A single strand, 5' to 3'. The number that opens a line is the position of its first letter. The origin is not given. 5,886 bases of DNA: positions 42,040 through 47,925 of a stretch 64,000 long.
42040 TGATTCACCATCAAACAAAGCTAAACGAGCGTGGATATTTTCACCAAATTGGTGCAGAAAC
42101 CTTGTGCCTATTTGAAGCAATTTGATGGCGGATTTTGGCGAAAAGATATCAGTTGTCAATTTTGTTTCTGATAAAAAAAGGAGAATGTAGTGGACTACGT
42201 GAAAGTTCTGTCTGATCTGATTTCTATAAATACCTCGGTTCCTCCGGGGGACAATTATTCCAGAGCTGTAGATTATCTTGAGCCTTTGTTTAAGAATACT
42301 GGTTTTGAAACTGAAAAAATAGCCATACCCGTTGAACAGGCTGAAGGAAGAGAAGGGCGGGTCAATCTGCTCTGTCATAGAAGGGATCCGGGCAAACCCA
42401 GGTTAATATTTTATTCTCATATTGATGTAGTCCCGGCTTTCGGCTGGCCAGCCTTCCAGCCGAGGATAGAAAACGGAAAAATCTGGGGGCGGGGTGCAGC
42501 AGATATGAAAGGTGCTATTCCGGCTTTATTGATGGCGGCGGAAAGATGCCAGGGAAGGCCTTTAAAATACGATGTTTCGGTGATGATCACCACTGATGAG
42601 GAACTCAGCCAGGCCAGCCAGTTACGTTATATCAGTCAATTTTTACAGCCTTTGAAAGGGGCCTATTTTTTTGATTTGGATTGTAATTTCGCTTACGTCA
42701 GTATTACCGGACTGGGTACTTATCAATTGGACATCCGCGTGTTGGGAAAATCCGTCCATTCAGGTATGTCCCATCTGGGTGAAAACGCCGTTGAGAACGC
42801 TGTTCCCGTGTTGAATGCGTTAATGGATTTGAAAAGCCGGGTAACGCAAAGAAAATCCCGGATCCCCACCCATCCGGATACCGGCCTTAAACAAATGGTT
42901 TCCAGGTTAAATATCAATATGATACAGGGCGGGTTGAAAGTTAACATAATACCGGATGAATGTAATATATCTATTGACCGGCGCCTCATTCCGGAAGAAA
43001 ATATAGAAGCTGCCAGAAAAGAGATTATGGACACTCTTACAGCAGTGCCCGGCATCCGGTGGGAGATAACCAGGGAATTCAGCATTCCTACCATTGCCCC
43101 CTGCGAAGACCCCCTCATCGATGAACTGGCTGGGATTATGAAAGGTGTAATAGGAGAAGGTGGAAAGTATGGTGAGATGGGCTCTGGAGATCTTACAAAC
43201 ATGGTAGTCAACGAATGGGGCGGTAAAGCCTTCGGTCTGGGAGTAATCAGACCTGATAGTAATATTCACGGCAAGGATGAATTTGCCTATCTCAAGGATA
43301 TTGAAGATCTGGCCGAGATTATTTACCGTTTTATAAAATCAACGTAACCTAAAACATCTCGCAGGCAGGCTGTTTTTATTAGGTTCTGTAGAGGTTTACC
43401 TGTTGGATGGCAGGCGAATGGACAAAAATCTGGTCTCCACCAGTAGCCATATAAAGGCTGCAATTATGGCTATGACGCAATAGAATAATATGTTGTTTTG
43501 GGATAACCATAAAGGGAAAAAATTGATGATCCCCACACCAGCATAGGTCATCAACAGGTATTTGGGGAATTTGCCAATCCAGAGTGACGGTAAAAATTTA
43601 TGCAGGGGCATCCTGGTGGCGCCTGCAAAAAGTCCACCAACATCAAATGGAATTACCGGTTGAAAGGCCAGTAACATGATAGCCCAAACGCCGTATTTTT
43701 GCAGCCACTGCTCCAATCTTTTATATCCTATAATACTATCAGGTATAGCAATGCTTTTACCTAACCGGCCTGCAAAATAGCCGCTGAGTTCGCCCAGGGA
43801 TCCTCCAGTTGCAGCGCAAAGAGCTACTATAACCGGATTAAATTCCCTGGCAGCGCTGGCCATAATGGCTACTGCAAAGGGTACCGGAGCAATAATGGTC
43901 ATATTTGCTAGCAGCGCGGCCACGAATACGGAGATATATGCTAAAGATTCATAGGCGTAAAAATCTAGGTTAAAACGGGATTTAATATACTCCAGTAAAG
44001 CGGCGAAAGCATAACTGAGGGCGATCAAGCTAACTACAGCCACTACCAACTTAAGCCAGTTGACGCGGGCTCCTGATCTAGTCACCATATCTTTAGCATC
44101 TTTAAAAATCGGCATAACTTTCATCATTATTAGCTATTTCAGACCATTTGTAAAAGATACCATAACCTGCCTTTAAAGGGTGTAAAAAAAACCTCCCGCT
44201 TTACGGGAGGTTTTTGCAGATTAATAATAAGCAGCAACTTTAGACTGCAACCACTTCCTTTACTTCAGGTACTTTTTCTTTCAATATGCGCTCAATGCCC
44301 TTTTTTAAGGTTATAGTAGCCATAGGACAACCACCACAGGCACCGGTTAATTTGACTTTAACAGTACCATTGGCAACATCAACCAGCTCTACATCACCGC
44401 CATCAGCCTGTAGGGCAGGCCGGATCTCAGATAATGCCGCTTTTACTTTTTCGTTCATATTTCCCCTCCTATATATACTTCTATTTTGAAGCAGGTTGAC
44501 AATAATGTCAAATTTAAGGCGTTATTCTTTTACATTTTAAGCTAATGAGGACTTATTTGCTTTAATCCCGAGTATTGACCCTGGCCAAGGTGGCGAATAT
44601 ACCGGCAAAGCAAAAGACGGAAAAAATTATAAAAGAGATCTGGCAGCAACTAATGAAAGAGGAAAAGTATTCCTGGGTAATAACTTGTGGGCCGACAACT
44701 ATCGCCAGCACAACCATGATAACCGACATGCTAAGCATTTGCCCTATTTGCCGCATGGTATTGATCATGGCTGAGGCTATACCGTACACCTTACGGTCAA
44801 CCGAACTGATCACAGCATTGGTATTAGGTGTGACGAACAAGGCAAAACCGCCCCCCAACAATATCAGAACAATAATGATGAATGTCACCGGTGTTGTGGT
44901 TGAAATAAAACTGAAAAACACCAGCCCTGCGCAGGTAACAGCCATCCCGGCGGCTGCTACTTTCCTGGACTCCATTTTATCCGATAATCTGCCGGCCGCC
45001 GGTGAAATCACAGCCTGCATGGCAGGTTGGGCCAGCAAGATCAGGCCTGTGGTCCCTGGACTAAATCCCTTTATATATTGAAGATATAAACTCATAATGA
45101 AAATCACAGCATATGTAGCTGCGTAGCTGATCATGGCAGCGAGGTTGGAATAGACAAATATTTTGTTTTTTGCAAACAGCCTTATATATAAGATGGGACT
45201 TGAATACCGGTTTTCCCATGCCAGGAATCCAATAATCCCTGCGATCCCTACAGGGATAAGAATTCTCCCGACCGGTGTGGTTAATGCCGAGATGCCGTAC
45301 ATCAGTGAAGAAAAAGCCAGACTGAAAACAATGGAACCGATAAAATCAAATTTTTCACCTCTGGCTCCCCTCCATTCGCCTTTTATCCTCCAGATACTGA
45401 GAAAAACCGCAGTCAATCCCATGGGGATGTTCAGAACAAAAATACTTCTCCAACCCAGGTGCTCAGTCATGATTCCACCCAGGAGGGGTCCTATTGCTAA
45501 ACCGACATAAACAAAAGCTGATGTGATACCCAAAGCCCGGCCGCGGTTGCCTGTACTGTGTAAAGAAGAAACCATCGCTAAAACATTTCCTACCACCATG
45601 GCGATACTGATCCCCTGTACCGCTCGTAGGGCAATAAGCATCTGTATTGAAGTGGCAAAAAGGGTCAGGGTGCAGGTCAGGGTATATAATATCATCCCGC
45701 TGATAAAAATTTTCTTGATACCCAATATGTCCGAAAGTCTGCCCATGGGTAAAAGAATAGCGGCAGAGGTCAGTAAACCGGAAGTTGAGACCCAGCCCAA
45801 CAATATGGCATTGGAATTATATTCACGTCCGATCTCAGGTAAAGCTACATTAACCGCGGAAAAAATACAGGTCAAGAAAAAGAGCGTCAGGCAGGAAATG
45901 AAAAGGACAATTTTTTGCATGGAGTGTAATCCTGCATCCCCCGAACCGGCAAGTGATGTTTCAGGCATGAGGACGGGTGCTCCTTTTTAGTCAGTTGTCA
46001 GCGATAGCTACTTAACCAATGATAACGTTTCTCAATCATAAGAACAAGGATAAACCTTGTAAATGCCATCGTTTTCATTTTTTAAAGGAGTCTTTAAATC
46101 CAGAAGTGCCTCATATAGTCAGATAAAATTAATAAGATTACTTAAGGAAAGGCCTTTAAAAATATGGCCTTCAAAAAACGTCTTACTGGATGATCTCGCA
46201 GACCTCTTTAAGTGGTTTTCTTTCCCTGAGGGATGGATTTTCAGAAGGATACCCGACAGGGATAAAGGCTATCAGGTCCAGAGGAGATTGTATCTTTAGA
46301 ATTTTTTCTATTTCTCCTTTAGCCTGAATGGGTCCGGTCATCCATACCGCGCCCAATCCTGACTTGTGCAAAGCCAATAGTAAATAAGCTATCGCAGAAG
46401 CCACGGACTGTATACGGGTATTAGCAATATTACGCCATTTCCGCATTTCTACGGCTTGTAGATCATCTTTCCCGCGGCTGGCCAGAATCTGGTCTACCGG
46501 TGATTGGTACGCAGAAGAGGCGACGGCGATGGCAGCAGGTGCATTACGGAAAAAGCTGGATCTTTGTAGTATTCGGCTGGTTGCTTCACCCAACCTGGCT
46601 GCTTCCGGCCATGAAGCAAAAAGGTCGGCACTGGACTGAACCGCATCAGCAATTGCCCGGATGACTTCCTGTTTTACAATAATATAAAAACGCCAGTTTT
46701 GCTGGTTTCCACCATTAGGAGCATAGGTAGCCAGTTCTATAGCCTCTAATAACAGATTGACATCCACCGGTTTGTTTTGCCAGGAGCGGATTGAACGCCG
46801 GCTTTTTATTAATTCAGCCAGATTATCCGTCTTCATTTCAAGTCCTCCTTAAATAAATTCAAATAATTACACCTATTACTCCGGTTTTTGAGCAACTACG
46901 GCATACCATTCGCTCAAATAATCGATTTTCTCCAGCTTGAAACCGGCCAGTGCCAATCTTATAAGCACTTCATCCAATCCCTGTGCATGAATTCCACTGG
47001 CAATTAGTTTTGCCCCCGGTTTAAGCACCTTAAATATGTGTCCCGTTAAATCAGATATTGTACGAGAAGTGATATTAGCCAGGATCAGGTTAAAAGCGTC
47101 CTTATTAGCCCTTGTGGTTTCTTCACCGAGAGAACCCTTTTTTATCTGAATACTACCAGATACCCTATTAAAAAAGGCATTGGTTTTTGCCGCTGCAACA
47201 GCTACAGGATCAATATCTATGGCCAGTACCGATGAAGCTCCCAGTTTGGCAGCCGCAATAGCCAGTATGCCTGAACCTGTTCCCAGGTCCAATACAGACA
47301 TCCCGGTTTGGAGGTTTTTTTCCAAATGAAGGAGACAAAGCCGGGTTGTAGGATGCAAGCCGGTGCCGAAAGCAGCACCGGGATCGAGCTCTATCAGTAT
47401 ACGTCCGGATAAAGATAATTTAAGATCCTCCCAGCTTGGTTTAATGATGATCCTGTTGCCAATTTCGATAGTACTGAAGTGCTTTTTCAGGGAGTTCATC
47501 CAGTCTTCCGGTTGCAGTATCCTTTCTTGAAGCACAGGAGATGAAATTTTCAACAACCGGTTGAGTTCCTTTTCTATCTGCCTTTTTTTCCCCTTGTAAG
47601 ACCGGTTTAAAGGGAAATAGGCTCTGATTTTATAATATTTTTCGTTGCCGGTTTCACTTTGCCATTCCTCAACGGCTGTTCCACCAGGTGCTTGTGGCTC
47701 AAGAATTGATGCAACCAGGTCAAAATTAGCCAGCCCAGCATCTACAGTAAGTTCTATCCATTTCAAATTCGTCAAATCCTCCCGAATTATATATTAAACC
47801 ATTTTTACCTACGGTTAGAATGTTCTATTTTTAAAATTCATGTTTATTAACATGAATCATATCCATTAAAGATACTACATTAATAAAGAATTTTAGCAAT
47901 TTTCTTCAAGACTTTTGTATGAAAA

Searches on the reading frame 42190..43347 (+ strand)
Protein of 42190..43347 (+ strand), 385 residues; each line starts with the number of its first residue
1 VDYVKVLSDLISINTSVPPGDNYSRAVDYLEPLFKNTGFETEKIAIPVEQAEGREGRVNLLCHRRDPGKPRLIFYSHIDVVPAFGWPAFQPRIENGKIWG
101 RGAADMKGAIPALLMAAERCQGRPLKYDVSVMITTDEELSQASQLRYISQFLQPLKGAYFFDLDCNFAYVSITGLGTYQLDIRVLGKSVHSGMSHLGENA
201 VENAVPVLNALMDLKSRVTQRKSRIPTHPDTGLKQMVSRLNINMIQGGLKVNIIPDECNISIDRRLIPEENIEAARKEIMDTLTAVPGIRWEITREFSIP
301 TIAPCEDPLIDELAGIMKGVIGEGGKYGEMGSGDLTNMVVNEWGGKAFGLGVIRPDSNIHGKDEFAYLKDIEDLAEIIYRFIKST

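Call 9: search_protein_families(library=pfam, proteins=[window:42190-43347:+])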
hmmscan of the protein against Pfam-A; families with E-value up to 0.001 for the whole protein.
window:42190-43347:+ (385 aa): 2 families
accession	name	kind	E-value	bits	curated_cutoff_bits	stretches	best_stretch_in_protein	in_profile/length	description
PF01546.33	Peptidase_M20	-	1.6e-23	84.2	24.6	1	73-383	1-205/206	Peptidase family M20/M25/M40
PF07687.19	M20_dimer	-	8.4e-18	64.7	21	1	180-284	9-100/107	Peptidase dimerisation domain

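Call 108: search_protein_families(library=ncbifam, proteins=[window:42190-43347:+], max_evalue=1e-10)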
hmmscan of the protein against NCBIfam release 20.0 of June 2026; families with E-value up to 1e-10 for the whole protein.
window:42190-43347:+ (385 aa): 35 families (the best 25 are shown)
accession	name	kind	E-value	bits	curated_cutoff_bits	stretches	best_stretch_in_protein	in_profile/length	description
TIGR01910.1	DapE-ArgE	subfamily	5.3e-58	197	217.6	1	4-376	1-372/373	ArgE/DapE family deacylase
NF006399.0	PRK08651.1-2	equivalog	6.9e-52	176.8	381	1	1-384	4-403/405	succinyl-diaminopimelate desuccinylase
NF006400.0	PRK08651.1-3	equivalog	3.8e-45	154.4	374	1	4-384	13-405/410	succinyl-diaminopimelate desuccinylase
NF009558.0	PRK13013.1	equivalog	9.1e-37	126.7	428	1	2-375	17-413/429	acetylornithine deacetylase/succinyl-diaminopimelate desuccinylase family protein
NF006398.0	PRK08651.1-1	equivalog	1.1e-33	116.8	439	1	4-378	15-392/403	succinyl-diaminopimelate desuccinylase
TIGR01892.1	AcOrn-deacetyl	equivalog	1.5e-32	113.1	297.7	1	6-320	2-310/365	acetylornithine deacetylase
NF009557.0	PRK13009.1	equivalog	4.5e-31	108.3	284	1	2-142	4-139/377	succinyl-diaminopimelate desuccinylase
TIGR01900.1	dapE-gram_pos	equivalog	8.7e-31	107.1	304.2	1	60-382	47-350/351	succinyl-diaminopimelate desuccinylase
NF005710.0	PRK07522.1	subfamily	1.4e-29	103.4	412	1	4-285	11-285/391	acetylornithine deacetylase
TIGR01246.1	dapE_proteo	equivalog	8e-28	97.5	361.8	1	4-383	2-368/370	succinyl-diaminopimelate desuccinylase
NF006365.0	PRK08588.1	subfamily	3.8e-26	92.3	289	1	3-286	9-278/383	succinyl-diaminopimelate desuccinylase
NF006401.0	PRK08651.1-4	equivalog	4.8e-23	81.8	381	1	2-301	3-289/376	succinyl-diaminopimelate desuccinylase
NF003474.0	PRK05111.1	equivalog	1.4e-22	80.1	460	1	25-287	34-286/383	acetylornithine deacetylase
NF009555.0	PRK13004.1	equivalog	2.7e-21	75.9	321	1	68-282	68-278/399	YgeY family selenium metabolism-linked hydrolase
NF005913.0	PRK07906.1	subfamily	1.1e-20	73.7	382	1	2-146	16-164/442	hypothetical protein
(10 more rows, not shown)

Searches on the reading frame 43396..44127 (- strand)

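Call 9: search_protein_families(library=pfam, proteins=[window:43396-44127:-])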
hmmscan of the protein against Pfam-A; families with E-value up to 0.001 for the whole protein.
window:43396-44127:- (243 aa): 1 family
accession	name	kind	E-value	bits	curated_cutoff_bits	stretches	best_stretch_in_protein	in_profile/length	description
PF09335.16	VTT_dom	-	4.3e-19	69.6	33.9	1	87-197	5-121/123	VTT domain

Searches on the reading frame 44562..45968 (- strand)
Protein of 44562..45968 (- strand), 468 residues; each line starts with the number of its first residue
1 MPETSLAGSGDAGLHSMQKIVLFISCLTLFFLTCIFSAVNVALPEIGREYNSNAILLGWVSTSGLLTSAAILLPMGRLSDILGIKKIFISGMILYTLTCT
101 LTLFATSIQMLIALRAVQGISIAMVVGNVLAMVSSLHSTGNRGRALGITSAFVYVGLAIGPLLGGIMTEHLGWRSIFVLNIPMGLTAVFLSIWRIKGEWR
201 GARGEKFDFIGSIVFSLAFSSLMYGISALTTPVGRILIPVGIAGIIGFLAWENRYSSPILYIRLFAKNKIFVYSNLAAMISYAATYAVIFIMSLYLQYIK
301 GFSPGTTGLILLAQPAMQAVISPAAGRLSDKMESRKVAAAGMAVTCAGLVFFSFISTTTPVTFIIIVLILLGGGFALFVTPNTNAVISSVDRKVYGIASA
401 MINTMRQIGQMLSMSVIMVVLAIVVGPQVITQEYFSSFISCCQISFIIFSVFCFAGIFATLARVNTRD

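Call 9: search_protein_families(library=pfam, proteins=[window:44562-45968:-])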
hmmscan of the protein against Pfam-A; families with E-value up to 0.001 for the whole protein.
window:44562-45968:- (468 aa): 1 family
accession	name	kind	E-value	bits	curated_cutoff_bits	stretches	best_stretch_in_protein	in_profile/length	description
PF07690.21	MFS_1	-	1.3e-48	166.2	33.4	2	26-196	2-176/347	Major Facilitator Superfamily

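Call 108: search_protein_families(library=ncbifam, proteins=[window:44562-45968:-], max_evalue=1e-10)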
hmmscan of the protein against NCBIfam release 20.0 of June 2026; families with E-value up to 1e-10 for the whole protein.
window:44562-45968:- (468 aa): 37 families (the best 25 are shown)
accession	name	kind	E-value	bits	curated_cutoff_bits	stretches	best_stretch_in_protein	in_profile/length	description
TIGR00711.1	efflux_EmrB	subfamily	3.8e-56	190.8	230.2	1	21-421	2-408/485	DHA2 family efflux MFS transporter permease subunit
NF011571.1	PRK14995.1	subfamily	5.9e-37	127.6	701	1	20-425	6-415/493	SmvA family efflux MFS transporter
NF040856.1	FexB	exception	1.4e-35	123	950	1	20-454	12-451/469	chloramphenicol/florfenicol efflux MFS transporter FexB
NF000218.1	FexA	exception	7.8e-32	110.5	900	1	22-417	23-425/475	chloramphenicol/florfenicol efflux MFS transporter FexA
NF033896.2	MFS_LfrA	equivalog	1.2e-30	106.7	825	1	28-417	28-420/504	efflux MFS transporter LfrA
NF000025.1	MFS_efflux_tcmA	exception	1.3e-29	103.3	999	1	29-427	35-437/538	tetracenomycin C efflux MFS transporter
NF000089.1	qac_MFS_AB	exception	8.5e-29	100.7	900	1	21-420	20-424/514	QacA/B family quaternary ammonium compound efflux MFS transporter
NF000031.1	MFS_efflux_LmrA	exception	2e-28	99.3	850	1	20-429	32-442/484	lincomycin efflux MFS transporter Lmr(A)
NF012169.0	qepA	equivalog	2.3e-28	99.1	1075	1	27-431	28-431/511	fluoroquinolone efflux MFS transporter QepA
NF000060.1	MFS_efflux_LmrB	exception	9.4e-28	97.3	800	1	22-423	18-425/479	lincomycin efflux MFS transporter Lmr(B)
NF007799.0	PRK10504.1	subfamily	7.6e-24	84.4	426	1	20-312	10-304/471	multidrug transporter subunit MdtD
NF012185.0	tet_MFS_L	exception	1.5e-22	80.2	925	1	21-423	15-410/457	tetracycline efflux MFS transporter Tet(L)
NF012184.0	tet_MFS_45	exception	1.9e-21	76.6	975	1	19-423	14-410/458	tetracycline efflux MFS transporter Tet(45)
NF000391.1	EmrB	exception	2.8e-21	75.8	925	1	20-418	10-415/501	multidrug efflux MFS transporter permease subunit EmrB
NF000095.1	tet_MFS_OtrB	exception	5.4e-21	74.7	999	1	20-424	24-440/563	oxytetracycline resistance efflux MFS transporter OtrB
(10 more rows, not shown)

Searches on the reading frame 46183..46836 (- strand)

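Call 9: search_protein_families(library=pfam, proteins=[window:46183-46836:-])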
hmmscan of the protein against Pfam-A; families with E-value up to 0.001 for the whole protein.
window:46183-46836:- (217 aa): 2 families
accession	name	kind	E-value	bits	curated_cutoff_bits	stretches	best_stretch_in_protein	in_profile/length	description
PF00881.29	Nitroreductase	-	2e-27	96.8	23.5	1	10-196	1-167/167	Nitroreductase family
PF14512.11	TM1586_NiRdase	-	3.8e-12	46.7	27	1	152-215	91-151/215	Putative TM nitroreductase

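Call 108: search_protein_families(library=ncbifam, proteins=[window:46183-46836:-], max_evalue=1e-10)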
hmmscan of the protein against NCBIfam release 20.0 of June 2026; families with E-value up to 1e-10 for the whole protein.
window:46183-46836:- (217 aa): 4 families
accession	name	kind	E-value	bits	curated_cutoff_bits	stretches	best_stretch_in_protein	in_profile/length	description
TIGR02476.1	BluB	equivalog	2.2e-17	63.1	150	1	4-201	7-184/205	5,6-dimethylbenzimidazole synthase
NF009810.0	PRK13294.1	equivalog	1.1e-14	54.2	304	1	8-211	256-444/449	coenzyme F420-0:L-glutamate ligase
TIGR03553.1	F420_FbiB_CTERM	equivalog_domain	3.4e-13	49.8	249.55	1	10-210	3-188/194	F420 biosynthesis protein FbiB, C-terminal domain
NF003768.0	PRK05365.1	equivalog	8.5e-11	41.7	152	0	3-67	11-75/200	malonic semialdehyde reductase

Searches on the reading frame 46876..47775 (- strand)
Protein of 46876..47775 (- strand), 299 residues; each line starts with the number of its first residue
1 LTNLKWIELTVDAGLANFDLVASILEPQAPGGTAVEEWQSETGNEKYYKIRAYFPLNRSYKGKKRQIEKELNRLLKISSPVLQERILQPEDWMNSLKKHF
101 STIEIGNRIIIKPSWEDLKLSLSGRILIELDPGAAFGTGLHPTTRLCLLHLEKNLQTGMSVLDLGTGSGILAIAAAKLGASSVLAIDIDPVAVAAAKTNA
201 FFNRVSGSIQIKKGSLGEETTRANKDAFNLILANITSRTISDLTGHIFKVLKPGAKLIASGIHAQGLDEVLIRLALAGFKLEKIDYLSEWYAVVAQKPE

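Call 9: search_protein_families(library=pfam, proteins=[window:46876-47775:-])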
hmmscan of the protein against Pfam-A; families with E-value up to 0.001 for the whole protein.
window:46876-47775:- (299 aa): 11 families
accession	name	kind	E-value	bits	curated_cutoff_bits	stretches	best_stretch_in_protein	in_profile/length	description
PF06325.19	PrmA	-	4e-68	230.5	22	1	6-297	2-295/296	Ribosomal protein L11 methyltransferase (PrmA)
PF13847.12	Methyltransf_31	-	1e-10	41.9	27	1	157-263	3-113/145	Methyltransferase domain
PF05175.20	MTS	-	4.7e-10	39.8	23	1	139-234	15-105/170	Methyltransferase small domain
PF13649.12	Methyltransf_25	-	9.9e-10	39.4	27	1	161-254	1-96/97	Methyltransferase domain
PF13489.12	Methyltransf_23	-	2.3e-09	37.6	27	1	152-262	17-119/164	Methyltransferase domain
PF08241.18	Methyltransf_11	-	3.9e-07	31.1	21.2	1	162-258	1-94/95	Methyltransferase domain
PF02475.24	TRM5-TYW2_MTfase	-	3.9e-06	27.4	28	1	154-237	33-114/164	TRM5/TYW2 methyltransferase domain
PF08242.18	Methyltransf_12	-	9e-06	26.8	30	1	162-257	1-98/98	Methyltransferase domain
PF10294.15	Methyltransf_16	-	0.00011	22.5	21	1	152-233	41-126/174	Lysine methyltransferase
PF01135.25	PCMT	-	0.00024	21.4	20.3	1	148-213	66-130/210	Protein-L-isoaspartate(D-aspartate) O-methyltransferase (PCMT)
PF03602.21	Cons_hypoth95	-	0.00045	20.4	24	1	157-231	41-117/182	Conserved hypothetical protein 95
